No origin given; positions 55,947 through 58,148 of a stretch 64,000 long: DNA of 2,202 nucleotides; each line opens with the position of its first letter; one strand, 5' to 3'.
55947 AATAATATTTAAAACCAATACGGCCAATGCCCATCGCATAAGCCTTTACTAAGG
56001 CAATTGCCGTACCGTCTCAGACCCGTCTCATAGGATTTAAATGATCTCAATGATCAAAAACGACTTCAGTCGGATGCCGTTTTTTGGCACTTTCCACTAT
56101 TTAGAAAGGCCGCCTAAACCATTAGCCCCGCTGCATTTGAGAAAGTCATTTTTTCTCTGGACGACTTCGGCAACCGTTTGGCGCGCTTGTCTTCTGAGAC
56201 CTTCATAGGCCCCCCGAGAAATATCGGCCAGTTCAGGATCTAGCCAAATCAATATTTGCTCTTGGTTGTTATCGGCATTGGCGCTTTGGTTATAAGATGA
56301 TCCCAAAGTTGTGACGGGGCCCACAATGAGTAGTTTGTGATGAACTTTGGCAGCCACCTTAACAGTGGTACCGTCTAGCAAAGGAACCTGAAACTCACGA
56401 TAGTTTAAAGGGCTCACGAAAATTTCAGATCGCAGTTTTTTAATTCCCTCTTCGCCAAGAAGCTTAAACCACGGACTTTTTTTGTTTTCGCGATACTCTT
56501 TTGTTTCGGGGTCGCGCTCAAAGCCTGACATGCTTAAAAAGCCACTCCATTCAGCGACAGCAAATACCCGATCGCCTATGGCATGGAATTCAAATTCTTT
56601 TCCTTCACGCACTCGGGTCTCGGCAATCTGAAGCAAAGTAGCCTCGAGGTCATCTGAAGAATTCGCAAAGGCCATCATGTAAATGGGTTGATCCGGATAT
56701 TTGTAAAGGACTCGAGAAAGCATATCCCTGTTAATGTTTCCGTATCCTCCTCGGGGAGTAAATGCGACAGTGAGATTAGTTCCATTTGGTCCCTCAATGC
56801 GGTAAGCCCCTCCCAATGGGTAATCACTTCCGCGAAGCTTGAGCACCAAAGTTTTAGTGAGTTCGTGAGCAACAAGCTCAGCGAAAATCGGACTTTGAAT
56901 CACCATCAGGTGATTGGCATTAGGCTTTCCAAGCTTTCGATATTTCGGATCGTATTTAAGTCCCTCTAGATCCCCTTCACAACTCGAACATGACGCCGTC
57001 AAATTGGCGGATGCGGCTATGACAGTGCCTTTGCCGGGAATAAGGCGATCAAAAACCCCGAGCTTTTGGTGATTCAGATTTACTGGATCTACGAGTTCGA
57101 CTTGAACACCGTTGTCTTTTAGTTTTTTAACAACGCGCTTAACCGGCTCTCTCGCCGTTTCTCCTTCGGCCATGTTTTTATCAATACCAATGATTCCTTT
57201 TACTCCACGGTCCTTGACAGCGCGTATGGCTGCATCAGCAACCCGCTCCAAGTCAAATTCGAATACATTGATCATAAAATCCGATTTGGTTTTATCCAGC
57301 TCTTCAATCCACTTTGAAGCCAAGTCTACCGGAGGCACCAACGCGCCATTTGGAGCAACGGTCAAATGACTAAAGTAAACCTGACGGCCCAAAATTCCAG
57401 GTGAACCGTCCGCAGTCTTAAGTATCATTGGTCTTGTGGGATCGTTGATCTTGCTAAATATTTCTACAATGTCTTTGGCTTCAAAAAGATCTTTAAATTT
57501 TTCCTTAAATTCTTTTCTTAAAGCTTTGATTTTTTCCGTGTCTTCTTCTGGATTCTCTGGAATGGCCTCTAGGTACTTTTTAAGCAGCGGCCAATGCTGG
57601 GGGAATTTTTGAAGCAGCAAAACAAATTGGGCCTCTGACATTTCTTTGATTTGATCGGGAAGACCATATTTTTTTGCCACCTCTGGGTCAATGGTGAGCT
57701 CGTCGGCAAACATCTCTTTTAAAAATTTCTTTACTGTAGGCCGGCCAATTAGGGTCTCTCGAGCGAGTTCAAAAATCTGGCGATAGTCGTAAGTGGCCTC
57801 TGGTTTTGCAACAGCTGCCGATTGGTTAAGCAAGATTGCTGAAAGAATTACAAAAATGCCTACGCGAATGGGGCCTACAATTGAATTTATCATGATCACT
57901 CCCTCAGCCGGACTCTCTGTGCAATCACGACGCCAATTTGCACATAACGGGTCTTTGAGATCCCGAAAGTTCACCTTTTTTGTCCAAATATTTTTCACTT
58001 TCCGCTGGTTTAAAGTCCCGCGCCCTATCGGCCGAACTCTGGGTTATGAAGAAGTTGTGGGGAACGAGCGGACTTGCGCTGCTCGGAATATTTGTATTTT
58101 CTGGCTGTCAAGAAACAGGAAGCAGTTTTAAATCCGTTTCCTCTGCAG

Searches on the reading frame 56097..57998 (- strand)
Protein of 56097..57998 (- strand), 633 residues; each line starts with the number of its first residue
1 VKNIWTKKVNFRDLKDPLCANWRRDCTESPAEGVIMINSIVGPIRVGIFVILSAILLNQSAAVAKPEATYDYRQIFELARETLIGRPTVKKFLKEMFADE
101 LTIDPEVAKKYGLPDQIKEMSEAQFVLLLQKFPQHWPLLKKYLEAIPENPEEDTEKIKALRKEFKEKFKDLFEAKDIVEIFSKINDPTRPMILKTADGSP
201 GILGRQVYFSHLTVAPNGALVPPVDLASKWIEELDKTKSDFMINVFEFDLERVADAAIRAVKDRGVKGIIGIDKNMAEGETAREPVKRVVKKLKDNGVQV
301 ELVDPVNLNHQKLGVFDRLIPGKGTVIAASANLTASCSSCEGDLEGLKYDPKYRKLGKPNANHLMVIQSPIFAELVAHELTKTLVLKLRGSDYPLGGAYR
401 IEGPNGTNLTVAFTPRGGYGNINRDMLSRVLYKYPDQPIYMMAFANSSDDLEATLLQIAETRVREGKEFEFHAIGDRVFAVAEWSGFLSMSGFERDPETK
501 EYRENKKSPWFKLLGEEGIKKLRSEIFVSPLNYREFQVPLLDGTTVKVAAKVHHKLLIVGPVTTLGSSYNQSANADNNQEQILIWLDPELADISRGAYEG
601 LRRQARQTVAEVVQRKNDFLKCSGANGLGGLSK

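Call 66: search_protein_families(library=pfam, proteins=[window:56097-57998:-], max_evalue=0.001)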
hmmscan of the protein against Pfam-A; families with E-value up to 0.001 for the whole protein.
window:56097-57998:- (633 aa): 1 family
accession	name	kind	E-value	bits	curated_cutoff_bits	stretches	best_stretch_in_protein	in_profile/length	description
PF13091.12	PLDc_2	-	3e-14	53.4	27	1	231-337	2-104/132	PLD-like domain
